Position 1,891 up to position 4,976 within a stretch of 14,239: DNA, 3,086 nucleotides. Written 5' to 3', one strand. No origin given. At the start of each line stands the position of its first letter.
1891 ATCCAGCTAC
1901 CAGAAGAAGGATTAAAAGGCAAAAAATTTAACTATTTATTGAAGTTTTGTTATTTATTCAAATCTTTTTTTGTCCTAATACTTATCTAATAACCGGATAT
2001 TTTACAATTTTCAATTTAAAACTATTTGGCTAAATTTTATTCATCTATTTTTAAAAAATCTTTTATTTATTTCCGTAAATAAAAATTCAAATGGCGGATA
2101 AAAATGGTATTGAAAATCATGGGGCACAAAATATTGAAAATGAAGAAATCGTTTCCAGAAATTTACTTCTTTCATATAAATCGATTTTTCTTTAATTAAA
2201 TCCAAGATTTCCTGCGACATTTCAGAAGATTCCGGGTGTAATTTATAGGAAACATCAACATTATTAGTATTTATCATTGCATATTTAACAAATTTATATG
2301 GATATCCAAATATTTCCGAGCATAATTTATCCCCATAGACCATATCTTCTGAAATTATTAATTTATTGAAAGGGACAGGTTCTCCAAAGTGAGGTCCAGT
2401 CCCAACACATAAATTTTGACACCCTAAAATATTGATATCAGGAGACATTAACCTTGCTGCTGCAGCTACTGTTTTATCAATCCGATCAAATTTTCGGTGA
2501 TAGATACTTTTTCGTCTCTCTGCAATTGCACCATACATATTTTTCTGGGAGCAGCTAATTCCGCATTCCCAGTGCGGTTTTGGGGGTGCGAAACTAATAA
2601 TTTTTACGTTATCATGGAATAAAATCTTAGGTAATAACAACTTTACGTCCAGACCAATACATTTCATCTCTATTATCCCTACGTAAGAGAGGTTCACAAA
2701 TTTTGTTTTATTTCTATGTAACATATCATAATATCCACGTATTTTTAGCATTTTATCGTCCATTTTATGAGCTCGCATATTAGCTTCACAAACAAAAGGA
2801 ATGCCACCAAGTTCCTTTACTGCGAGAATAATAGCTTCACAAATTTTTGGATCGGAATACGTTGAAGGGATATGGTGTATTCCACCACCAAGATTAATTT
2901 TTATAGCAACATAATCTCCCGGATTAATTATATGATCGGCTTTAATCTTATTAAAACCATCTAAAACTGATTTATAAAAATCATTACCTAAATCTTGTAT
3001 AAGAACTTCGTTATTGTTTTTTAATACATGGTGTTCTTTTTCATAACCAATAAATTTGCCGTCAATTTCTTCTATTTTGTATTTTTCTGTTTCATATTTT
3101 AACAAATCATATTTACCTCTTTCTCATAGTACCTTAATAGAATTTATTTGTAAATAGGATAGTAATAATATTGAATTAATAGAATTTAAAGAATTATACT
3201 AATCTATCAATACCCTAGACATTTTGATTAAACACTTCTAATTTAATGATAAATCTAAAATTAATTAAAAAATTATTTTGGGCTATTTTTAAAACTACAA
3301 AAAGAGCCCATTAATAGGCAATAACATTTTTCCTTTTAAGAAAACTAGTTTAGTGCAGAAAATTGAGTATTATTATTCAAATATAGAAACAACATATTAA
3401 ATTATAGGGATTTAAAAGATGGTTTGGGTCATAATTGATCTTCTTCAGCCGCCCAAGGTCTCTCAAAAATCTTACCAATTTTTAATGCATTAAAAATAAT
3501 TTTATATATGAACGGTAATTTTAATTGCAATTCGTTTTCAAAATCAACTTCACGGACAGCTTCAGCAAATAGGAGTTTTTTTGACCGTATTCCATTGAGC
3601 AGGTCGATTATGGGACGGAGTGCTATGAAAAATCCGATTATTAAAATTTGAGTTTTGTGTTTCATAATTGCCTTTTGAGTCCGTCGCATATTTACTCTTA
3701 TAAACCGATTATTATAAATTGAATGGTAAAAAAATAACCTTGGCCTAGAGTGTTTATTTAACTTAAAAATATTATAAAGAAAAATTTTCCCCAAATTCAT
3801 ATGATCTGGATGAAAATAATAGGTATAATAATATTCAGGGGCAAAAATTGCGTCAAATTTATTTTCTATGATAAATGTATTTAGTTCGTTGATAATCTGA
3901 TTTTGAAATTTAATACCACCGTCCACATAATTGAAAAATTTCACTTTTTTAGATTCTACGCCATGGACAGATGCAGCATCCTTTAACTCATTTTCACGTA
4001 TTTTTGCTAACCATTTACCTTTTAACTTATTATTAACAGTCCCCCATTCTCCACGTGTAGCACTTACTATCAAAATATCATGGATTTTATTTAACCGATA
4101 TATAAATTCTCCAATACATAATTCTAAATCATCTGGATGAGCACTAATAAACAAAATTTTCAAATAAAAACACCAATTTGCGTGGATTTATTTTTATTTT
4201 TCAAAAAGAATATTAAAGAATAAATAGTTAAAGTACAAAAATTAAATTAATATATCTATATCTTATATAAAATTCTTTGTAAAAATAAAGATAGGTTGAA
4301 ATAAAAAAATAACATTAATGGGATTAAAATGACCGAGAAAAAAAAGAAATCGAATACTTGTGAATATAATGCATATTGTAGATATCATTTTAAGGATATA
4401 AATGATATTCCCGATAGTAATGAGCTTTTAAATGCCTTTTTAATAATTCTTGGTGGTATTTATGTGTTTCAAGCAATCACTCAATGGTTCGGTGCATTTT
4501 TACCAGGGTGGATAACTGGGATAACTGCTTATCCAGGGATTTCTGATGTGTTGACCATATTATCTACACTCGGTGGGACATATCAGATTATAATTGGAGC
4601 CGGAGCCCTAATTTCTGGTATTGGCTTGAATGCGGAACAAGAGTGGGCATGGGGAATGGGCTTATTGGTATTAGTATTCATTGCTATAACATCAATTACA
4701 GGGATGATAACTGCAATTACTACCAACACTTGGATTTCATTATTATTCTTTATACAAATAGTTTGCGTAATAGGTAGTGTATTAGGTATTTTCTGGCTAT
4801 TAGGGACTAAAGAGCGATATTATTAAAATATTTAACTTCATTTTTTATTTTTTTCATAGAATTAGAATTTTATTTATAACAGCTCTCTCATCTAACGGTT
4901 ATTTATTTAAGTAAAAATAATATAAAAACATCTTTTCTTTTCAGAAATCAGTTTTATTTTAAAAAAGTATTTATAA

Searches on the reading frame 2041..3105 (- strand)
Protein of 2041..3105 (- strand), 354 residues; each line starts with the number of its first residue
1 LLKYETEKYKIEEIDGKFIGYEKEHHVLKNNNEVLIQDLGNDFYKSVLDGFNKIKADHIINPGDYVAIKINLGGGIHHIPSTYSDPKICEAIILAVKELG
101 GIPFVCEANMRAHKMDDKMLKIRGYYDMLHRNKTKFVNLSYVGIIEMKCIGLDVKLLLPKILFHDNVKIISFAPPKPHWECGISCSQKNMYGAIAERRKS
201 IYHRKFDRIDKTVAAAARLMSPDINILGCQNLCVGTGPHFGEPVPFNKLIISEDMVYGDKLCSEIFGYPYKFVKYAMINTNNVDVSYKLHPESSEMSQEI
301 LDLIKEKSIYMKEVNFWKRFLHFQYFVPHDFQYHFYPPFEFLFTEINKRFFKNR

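Call 39: search_protein_families(library=ncbifam, proteins=[window:2041-3105:-], max_evalue=0.001)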
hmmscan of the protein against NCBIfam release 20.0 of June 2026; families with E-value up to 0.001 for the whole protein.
window:2041-3105:- (354 aa): 1 family
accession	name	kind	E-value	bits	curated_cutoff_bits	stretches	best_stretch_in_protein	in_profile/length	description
NF052623.1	Npun_F2552_fam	equivalog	2e-10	40.5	500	1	46-297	22-265/314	Npun_F2552 family protein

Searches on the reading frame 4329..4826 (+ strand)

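Call 5: search_protein_families(library=pfam, proteins=[window:4329-4826:+], max_evalue=0.01)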
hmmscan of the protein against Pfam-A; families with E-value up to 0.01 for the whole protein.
window:4329-4826:+ (165 aa): 0 families

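Call 6: search_protein_families(library=ncbifam, proteins=[window:4329-4826:+], max_evalue=0.01)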
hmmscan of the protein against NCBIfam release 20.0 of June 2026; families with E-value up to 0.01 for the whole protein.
window:4329-4826:+ (165 aa): 1 family
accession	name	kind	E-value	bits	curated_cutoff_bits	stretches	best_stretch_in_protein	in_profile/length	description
NF007828.0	PRK10537.1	equivalog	0.0021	17.1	425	1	35-137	23-125/403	voltage-gated potassium channel protein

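Call 39: search_protein_families(library=ncbifam, proteins=[window:4329-4826:+], max_evalue=0.001)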
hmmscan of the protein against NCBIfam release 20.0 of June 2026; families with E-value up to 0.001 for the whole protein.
window:4329-4826:+ (165 aa): 0 families
